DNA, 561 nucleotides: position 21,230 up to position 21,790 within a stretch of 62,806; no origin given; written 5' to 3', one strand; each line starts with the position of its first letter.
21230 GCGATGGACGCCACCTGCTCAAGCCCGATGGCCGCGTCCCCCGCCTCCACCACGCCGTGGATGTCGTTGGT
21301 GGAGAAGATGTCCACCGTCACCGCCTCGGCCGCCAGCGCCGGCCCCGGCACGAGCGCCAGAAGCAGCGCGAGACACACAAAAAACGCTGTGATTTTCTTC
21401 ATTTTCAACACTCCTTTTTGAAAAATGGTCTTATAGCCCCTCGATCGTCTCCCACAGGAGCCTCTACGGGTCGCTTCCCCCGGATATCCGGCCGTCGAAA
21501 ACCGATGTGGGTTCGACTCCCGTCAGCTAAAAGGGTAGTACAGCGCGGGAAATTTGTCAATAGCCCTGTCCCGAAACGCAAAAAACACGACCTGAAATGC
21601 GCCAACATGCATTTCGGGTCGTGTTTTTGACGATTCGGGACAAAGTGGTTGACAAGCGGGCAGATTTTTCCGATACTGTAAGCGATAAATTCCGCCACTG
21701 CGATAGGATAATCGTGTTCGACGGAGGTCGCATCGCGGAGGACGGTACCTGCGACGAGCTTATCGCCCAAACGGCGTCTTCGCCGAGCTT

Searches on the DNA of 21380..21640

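Call 83: search_rna_families(source=window, start=21380, end=21640, threshold=evalue, max_evalue=1)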
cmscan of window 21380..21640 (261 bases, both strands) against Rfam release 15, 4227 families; matches with E-value up to 1: 6.
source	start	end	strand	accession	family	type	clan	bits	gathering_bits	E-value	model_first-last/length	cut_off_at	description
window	21557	21640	-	RF04136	MIR1862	Gene; miRNA;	-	33.4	84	4.3e-05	12-90/90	5'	MIR1862 microRNA precursor family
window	21558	21640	+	RF04136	MIR1862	Gene; miRNA;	-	27.9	84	0.0012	1-78/90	3'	MIR1862 microRNA precursor family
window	21582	21627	+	RF00840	mir-374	Gene; miRNA;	-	27.8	54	0.00079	13-58/71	no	mir-374 microRNA precursor family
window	21582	21627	-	RF00840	mir-374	Gene; miRNA;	-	25.5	54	0.0035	13-58/71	no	mir-374 microRNA precursor family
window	21581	21628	+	RF03884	mir-725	Gene; miRNA;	-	23.5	76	0.0083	5-50/56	no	mir-725 microRNA precursor family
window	21567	21640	+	RF03297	MIR1033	Gene; miRNA;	-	20.7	70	0.074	1-80/82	3'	MIR1033 microRNA precursor family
